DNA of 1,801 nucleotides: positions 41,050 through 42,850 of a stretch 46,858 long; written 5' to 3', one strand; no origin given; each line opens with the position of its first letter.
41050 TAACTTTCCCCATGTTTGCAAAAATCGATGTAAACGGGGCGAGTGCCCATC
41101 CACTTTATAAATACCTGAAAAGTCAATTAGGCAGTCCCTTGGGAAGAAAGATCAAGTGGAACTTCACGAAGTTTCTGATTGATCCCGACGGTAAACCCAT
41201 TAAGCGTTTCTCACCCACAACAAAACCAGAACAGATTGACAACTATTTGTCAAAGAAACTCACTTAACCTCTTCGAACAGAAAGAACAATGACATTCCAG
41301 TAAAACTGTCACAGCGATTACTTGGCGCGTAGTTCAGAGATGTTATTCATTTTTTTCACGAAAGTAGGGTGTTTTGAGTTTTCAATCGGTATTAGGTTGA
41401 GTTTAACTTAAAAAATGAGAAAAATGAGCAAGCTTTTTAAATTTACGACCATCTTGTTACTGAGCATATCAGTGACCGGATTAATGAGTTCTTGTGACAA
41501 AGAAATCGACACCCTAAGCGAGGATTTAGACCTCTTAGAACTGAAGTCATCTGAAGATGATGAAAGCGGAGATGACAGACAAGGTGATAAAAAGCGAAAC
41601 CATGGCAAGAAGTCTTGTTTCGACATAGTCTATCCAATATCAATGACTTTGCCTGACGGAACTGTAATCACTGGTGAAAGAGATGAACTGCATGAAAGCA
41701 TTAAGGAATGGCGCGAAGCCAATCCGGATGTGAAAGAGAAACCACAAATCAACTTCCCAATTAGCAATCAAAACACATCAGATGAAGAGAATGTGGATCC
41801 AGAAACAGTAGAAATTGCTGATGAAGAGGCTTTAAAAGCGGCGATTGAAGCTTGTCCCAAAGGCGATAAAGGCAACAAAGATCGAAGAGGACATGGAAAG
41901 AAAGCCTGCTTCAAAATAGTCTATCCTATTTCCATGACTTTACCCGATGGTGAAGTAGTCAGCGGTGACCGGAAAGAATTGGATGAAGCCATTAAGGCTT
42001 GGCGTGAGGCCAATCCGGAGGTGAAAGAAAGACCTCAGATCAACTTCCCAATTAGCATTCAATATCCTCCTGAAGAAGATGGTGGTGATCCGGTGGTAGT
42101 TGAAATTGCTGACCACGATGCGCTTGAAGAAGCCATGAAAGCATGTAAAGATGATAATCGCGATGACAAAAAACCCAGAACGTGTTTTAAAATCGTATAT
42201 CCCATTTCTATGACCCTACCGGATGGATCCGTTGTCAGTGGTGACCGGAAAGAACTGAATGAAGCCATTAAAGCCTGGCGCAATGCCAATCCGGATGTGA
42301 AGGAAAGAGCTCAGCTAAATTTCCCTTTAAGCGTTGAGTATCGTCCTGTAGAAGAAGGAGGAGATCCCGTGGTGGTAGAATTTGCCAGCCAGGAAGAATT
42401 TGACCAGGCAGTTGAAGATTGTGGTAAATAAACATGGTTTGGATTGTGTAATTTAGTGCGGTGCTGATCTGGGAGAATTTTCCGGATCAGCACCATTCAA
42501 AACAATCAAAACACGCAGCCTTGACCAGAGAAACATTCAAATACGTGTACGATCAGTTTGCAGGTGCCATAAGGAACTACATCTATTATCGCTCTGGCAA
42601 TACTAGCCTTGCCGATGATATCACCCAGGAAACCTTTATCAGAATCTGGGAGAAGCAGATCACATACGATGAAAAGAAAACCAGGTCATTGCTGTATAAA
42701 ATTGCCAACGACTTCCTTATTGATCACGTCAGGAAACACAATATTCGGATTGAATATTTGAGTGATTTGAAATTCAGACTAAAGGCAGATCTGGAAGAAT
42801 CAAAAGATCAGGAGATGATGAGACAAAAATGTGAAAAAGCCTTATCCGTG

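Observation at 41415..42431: Lipoprotein built from three 80-aa Cys-bracketed repeats of an unrecognised domain, heading an ECF-sigma/FecR/TonB-receptor unit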

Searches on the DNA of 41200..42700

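Call 77: search_rna_families(source=window, start=41200, end=42700, threshold=evalue, max_evalue=1)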
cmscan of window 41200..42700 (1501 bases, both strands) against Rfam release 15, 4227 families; matches with E-value up to 1: 1.
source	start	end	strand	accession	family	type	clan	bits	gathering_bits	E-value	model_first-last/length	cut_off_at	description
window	42459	42495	-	RF03622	mir-731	Gene; miRNA;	-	21.4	70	0.57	1-90/90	no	mir-731 microRNA precursor family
